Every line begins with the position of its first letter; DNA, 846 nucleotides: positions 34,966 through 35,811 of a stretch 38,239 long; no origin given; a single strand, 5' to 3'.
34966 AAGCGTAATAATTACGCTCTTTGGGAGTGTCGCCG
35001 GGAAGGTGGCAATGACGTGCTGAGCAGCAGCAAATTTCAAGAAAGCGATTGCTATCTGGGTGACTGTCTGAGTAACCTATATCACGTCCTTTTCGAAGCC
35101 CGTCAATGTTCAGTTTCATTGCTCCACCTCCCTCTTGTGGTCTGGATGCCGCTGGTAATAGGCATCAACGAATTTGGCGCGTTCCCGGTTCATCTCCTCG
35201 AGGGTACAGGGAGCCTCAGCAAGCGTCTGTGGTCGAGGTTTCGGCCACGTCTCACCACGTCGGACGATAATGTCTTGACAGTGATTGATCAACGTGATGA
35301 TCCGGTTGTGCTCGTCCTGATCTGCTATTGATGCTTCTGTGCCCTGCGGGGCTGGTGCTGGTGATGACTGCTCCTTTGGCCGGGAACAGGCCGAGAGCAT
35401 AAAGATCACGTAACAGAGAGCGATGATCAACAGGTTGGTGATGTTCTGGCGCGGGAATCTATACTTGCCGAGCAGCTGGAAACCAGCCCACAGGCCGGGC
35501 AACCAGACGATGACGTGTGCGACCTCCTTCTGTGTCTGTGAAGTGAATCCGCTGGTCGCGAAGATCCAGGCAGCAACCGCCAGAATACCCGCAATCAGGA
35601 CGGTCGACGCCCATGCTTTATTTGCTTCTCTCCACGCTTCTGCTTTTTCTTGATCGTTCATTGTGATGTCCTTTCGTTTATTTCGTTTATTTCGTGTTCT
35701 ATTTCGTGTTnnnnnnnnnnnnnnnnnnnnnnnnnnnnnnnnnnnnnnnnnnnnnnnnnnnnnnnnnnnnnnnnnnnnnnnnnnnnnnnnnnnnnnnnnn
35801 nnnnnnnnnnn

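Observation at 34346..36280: Uncharacterised envelope-directed cassette at the distal end of the early leftward operon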

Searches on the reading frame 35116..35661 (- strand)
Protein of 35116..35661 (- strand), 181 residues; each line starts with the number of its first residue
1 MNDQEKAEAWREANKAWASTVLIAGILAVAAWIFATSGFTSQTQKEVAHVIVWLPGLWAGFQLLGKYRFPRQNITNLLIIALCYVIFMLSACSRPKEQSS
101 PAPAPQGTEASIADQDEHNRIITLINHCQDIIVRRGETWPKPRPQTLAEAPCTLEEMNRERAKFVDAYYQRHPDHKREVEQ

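Call 5: search_protein_families(library=pfam, proteins=[window:35116-35661:-], max_evalue=1)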
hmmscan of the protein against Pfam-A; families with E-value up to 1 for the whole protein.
window:35116-35661:- (181 aa): 3 families
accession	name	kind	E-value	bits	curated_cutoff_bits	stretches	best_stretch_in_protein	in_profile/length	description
PF22827.1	GldL_N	-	0.0078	16.8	24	0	16-44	21-48/62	GldL N-terminal domain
PF00499.25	Oxidored_q3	-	0.045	13.9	33.2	1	4-87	64-145/146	NADH-ubiquinone/plastoquinone oxidoreductase chain 6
PF08285.16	DPM3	-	0.19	12.4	25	1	19-56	5-42/90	Dolichol-phosphate mannosyltransferase subunit 3 (DPM3)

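Call 6: search_protein_families(library=phrogs, proteins=[window:35116-35661:-], max_evalue=1)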
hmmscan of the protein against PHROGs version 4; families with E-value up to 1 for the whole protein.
window:35116-35661:- (181 aa): 6 families
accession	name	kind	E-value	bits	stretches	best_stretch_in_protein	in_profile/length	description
phrog_35262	-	unknown function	0.075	14.4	1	26-83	21-78/92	-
phrog_478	-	integration and excision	0.2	12.7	1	79-132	8-55/129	site-specific recombination directionality factor RDF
phrog_1267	-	lysis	0.22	13.2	1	77-110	4-29/119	Rz-like spanin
phrog_3641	-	unknown function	0.23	12.8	0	75-100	7-32/69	-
phrog_27172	-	unknown function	0.23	12.6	1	78-105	22-49/63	-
phrog_542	-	unknown function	0.56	11.9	0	78-108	7-37/97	-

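Call 16: find_related_loci(query=window:35116-35661:-, collection=viral_contigs, flank=6000)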
Query window:35116-35661:- (181 aa) in viral_contigs; peptide patterns used: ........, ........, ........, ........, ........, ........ (x = any residue, [..] = any of these).
9 stretches matched a pattern, but none encodes a relative of the query by tblastn (E <= 1e-3).

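Call 20: find_homologous_proteins(query=window:35116-35661:-, max_evalue=0.01)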
Query window:35116-35661:- (181 aa): 12 proteins with E <= 0.01 among 160 candidates.
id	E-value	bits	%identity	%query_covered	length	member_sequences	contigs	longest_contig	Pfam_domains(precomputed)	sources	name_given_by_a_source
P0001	7.9e-110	382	93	100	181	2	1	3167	-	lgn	-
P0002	1.0e-107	375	90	100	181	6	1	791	-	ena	-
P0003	4.0e-106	370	87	100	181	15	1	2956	-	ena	-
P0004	4.1e-103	360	86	100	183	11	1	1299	-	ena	-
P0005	5.3e-96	337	85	100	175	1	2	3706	-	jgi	jgi:hypothetical protein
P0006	7.2e-90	317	79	100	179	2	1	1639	-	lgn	-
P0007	2.8e-87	309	80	100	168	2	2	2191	-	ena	-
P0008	6.0e-86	304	79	100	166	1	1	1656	-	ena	-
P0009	7.2e-80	285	71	100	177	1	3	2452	-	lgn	-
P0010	1.2e-70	255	64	100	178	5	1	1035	-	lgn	-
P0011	4.3e-69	250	61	100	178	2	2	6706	-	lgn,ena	-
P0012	6.7e-68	246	61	99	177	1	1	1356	-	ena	-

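Call 25: find_related_loci(query=A1, collection=viral_contigs, flank=6000)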
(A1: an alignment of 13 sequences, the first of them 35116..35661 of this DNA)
Query A1 (181 aa) in viral_contigs; peptide patterns used: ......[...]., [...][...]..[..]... (x = any residue, [..] = any of these).
69 stretches matched a pattern, but none encodes a relative of the query by tblastn (E <= 1e-3).

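Call 26: find_encoding_contigs(protein=P0011, flank=6000, max_places=4)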
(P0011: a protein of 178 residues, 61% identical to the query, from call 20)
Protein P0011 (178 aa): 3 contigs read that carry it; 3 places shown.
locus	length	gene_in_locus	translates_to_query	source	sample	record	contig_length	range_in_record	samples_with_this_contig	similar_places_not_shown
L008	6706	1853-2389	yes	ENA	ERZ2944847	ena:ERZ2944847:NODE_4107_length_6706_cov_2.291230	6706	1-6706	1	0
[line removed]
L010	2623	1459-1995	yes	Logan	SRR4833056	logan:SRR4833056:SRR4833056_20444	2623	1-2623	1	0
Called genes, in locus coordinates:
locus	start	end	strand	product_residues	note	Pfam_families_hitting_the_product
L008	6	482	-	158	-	-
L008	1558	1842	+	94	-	-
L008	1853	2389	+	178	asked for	-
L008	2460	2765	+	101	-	-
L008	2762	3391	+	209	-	PF01712:dNK (faint), PF02223:Thymidylate_kin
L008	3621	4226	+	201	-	-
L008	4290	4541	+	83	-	-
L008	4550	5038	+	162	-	-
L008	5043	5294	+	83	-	-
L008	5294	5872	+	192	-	PF22769:DCD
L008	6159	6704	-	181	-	?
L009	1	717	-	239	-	?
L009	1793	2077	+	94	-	-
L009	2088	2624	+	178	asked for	-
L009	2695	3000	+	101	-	-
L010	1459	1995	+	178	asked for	-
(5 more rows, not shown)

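Call 27: find_encoding_contigs(protein=P0005, flank=6000, max_places=4)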
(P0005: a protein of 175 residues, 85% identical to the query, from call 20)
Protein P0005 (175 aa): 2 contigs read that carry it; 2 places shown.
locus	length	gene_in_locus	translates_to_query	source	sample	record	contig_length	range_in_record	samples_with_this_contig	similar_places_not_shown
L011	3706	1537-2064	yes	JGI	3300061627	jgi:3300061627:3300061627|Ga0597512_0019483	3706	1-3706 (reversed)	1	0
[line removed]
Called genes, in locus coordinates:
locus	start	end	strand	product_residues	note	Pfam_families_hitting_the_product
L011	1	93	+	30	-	?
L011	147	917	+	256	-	-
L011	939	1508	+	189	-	-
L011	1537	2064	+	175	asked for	-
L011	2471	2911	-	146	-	-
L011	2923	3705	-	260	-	?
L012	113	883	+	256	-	-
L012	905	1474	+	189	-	-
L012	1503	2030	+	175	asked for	-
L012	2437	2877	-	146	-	-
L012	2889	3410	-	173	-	?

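Call 28: find_encoding_contigs(protein=P0001, flank=6000, max_places=4)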
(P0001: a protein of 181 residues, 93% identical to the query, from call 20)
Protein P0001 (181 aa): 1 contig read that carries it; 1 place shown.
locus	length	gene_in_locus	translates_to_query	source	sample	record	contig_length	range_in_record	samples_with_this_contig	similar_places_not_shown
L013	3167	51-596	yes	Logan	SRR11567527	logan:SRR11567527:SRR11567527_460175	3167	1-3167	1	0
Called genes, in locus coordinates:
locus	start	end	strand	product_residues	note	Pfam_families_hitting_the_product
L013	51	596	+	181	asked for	-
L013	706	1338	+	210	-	PF02223:Thymidylate_kin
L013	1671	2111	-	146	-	-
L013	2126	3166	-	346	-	?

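Call 31: search_dna_similar(query=window:35116-35661:-, collection=phages, mode=protein, max_evalue=0.01, max_rows=15)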
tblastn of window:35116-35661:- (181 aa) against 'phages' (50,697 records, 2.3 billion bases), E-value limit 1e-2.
No match.

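Call 39: predict_structure(alignment_id=A1)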
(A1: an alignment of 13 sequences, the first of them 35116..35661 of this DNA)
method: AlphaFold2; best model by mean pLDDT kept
length: 181 residues; sequences in the alignment: 13
mean_pLDDT: 71.3   pTM: 0.34
mean pLDDT of the five models: 71.3, 71.0, 69.3, 67.7, 66.9
residues with pLDDT >= 90: 1; 70-90: 118; 50-70: 48; < 50: 14
segments of 3 or more residues with pLDDT < 50: 96-109
pLDDT, mean of each block of 10 residues (from residue 1): 69 72 75 66 66 74 65 73 74 49 42 68 84 80 73 83 86 84 68
secondary structure, 60 per line:
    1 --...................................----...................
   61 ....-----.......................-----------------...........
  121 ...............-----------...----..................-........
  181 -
elements in order: H3-37 H42-64 H70-92 H110-135 H154-171 H173-180
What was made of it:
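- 35116..35661 (-): Gene B (181 aa). Helix 1 covers about residues 18-39, a weaker helix 2 about 47-65, then a cytoplasmic-type loop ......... Helix 3 (74-92) ends in the lipobox LSAC|S (DNA 35397-35386). A Pro/Ser linker follows, then a helical domain (residues ~110-181) with conserved C128 and C152 and the tail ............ Call 39 (AF2 pLDDT 71).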

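Call 47: fold_search(model_id=the predicted structure, library=pdb)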
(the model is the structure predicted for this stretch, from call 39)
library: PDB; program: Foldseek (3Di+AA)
matches with E <= 10: 44; with E <= 0.001: 0
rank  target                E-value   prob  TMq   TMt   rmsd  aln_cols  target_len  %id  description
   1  4rng_A                1.2e+00  0.54  0.29  0.54   4.2        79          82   16  Crystal structure of a bacterial homologue of SWEET transporters (released 2014-11-19)
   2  4rng_C                1.3e+00  0.54  0.28  0.53   4.2        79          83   14  Crystal structure of a bacterial homologue of SWEET transporters (released 2014-11-19)
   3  8x6g_H                1.8e+00  0.06  0.15  0.12  17.2       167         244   12  Cryo-EM structure of Staphylococcus aureus sigB-dependent RNAP-promoter open complex (released 2024-06-05)
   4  5uhs_A                2.0e+00  0.54  0.33  0.63   3.8        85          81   12  Structure of a SemiSWEET D57A mutant (released 2017-08-02)
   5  4qnc_B                2.8e+00  0.41  0.32  0.62   3.9        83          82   12  Crystal structure of a SemiSWEET in an occluded state (released 2014-09-10)
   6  6l7o_G                2.8e+00  0.06  0.21  0.20  24.3       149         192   12  cryo-EM structure of cyanobacteria Fd-NDH-1L complex (released 2020-02-19)
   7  6lul_MODEL_1_A        2.8e+00  0.06  0.22  0.19  27.6       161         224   11  NMR structure and dynamics studies of yeast respiratory super-complex factor 2 in micelles (released 2020-10-07)
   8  7b9f_D                3.1e+00  0.21  0.29  0.13   5.3        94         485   15  Structure of the mycobacterial ESX-5 Type VII Secretion System hexameric pore complex (released 2021-07-07)
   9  6hum_G                3.1e+00  0.07  0.21  0.23  24.3       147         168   12  Structure of the photosynthetic complex I from Thermosynechococcus elongatus (released 2019-01-09)
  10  9az6_F                3.5e+00  0.12  0.29  0.28  14.8       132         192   13  F-actin-Talin(R13-DD) complex (released 2025-02-12)
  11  4abx_C                3.7e+00  0.06  0.19  0.21  22.3       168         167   13  Crystal structure of Deinococcus radiodurans RecN coiled-coil domain (released 2012-12-12)
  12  4qnc_A                4.2e+00  0.33  0.33  0.64   3.9        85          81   12  Crystal structure of a SemiSWEET in an occluded state (released 2014-09-10)
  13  7vz8_m                4.7e+00  0.07  0.22  0.29  20.4       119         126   16  Membrane arm of deactive state CI from Q1-NADH dataset (released 2022-12-28)
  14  8bef_J                5.0e+00  0.03  0.18  0.18  21.9       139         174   10  Cryo-EM structure of the Arabidopsis thaliana I+III2 supercomplex (CI membrane core) (released 2023-01-11)
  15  9o9s_B                5.6e+00  0.11  0.30  0.24  11.2       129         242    8  Structure of human MPC matrix-open (released 2025-07-30)
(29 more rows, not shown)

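Call 48: fold_search(model_id=the predicted structure, library=viral)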
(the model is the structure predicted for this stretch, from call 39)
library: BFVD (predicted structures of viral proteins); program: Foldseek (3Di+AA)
matches with E <= 10: 142; with E <= 0.001: 0
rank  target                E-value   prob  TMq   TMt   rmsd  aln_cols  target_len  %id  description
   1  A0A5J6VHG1            2.4e-01  0.57  0.34  0.31  24.1       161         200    9  Uncharacterized protein [Megaviridae environmental sample]
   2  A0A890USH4            3.2e-01  0.33  0.22  0.29  12.3       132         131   12  Membrane protein [Microbacterium phage Shocker]
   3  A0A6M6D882            5.8e-01  0.35  0.24  0.33  28.6       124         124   15  (no name in the UniProt tables at hand)
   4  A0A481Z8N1            8.7e-01  0.41  0.33  0.22  20.5       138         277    6  Uncharacterized protein [Pithovirus LCPAC304]
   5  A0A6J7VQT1            9.7e-01  0.25  0.26  0.30  15.8       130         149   12  Uncharacterized protein (Fragment) [uncultured Caudovirales phage]
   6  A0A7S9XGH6            1.0e+00  0.25  0.36  0.37  23.0       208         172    9  Uncharacterized protein [Virus NIOZ-UU159]
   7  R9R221                1.1e+00  0.80  0.35  0.63   3.0        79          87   13  Uncharacterized protein [Lactococcus lactis phage P475]
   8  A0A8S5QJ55            1.1e+00  0.09  0.22  0.10  19.6       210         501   10  site-specific DNA-methyltransferase (adenine-specific) (Fragment) [Siphoviridae sp. ctezl47]
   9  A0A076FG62            1.2e+00  0.75  0.35  0.60   4.0        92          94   13  Uncharacterized protein [Aureococcus anophagefferens virus]
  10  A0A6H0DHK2            1.5e+00  0.18  0.26  0.27  12.0       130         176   12  (no name in the UniProt tables at hand)
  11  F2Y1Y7                1.8e+00  0.09  0.21  0.22  20.8       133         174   10  (no name in the UniProt tables at hand)
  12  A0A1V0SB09            1.9e+00  0.10  0.20  0.27  11.7       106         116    9  Uncharacterized protein [Catovirus CTV1]
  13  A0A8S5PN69            1.9e+00  0.08  0.18  0.25   9.5        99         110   12  Holin [Myoviridae sp. ctwwN25]
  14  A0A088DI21            2.1e+00  0.28  0.28  0.22   5.8        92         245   24  Uncharacterized protein [Bat Hp-betacoronavirus/Zhejiang2013]
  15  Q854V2                2.1e+00  0.03  0.17  0.09  28.4       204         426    9  Uncharacterized protein [Mycobacterium phage Che9c]
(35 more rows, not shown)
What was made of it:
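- Tried and rejected: The weak SemiSWEET-like matches reflect a generic three-helix bundle (calls 47, 48).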

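Call 52: find_encoding_contigs(protein=P0003, flank=4000, max_places=3)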
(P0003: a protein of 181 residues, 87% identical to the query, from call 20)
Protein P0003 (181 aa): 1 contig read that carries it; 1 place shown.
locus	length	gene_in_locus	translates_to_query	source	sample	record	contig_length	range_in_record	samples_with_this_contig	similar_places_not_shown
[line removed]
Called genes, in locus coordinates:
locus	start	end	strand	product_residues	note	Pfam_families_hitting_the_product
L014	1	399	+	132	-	?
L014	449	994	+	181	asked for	-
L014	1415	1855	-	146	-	-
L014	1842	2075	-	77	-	-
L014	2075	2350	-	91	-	-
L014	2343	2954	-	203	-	?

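Call 53: find_encoding_contigs(protein=P0009, flank=4000, max_places=3)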
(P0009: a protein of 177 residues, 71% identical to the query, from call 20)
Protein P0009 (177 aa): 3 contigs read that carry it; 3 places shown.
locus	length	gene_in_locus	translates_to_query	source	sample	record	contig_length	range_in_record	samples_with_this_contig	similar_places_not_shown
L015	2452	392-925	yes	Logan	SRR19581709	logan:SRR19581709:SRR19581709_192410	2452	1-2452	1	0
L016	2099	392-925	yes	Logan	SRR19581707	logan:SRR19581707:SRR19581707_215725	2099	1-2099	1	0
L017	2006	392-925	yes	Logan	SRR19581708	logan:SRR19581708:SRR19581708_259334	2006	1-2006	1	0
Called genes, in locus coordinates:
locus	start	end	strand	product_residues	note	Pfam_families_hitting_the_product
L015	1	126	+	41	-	?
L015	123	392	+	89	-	-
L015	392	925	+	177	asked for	-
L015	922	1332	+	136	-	-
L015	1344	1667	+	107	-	PF27050:Phage_P22_Y8K6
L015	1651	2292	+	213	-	PF02223:Thymidylate_kin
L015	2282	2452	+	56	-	?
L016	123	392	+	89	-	-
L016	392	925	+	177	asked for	-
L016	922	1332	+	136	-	-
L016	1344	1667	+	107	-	PF27050:Phage_P22_Y8K6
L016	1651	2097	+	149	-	?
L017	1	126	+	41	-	?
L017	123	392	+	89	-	-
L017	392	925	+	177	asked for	-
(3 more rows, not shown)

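Call 54: find_encoding_contigs(protein=P0007, flank=4000, max_places=3)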
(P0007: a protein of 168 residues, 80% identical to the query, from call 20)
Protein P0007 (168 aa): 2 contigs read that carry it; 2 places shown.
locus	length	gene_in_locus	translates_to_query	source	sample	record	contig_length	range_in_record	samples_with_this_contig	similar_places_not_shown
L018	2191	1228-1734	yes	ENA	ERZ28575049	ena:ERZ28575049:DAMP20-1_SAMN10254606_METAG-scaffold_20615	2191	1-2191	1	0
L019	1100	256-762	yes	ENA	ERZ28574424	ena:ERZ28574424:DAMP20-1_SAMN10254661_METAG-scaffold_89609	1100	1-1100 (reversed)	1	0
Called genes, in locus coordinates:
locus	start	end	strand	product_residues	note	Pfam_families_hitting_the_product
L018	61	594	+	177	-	-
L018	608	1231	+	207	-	-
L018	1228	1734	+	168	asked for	-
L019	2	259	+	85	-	?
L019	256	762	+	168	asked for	-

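Call 61: search_protein_families(library=padloc, proteins=[window:35116-35661:-, L013:1328-1618:+], max_evalue=0.1)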
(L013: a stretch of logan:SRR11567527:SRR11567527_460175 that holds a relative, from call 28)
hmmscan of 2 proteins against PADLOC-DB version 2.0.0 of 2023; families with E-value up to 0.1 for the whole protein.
window:35116-35661:- (181 aa): 0 families

L013:1328-1618:+ (96 aa): 0 families

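Call 62: search_protein_families(library=ncbifam, proteins=[window:35116-35661:-, L013:1328-1618:+], max_evalue=0.1)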
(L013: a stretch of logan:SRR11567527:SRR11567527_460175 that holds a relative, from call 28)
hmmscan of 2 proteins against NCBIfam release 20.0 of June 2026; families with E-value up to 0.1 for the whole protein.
window:35116-35661:- (181 aa): 1 family
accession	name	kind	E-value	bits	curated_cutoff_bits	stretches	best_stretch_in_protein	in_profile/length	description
NF058595.1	invert_tail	domain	0.00068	20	37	1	48-110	25-88/113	lipo-invert putative C-terminal anchoring domain-containing protein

L013:1328-1618:+ (96 aa): 1 family
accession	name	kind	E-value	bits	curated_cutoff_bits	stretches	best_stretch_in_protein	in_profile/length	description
NF008243.0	PRK11019.1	equivalog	0.032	14.6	96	0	62-95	51-85/88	DksA/TraR family C4-type zinc finger protein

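Call 65: search_protein_families(library=ncbifam, alignment_id=A1, max_evalue=0.1)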
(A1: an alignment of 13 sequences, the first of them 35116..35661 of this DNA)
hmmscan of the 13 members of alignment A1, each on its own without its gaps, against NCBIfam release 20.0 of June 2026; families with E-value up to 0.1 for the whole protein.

A. member 1, window:35116-35661:- (181 aa): 1 family
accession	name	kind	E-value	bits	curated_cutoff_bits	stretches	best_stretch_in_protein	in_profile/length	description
NF058595.1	invert_tail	domain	0.00068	20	37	1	48-110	25-88/113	lipo-invert putative C-terminal anchoring domain-containing protein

B. families by the number of members that match (of 13 scanned): 13 families
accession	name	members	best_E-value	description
NF058595.1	invert_tail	9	0.0004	lipo-invert putative C-terminal anchoring domain-containing protein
NF033894.1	Eex_IncN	4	0.0035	EexN family lipoprotein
NF041424.1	Brachy_memb_1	3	0.0006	WESB_1763 family membrane protein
NF040963.1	MamI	2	0.0085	magnetosome protein MamI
TIGR03513.1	GldL_gliding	2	0.01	type IX secretion system motor protein PorL/GldL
NF011433.1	PRK14864.1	2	0.043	biofilm peroxide resistance protein BsmA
TIGR02205.1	septum_zipA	1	0.017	cell division protein ZipA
NF033480.1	bifunc_MprF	1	0.026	bifunctional lysylphosphatidylglycerol flippase/synthetase MprF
TIGR02898.1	spore_YhcN_YlaJ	1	0.039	YhcN/YlaJ family sporulation lipoprotein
TIGR03042.1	PS_II_psbQ_bact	1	0.041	photosystem II protein PsbQ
NF045617.1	mostly_LP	1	0.06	putative T6SS immunity periplasmic lipoprotein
TIGR03920.1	T7SS_EccD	1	0.075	type VII secretion integral membrane protein EccD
NF033490.1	small_SPW0924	1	0.092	SPW_0924 family protein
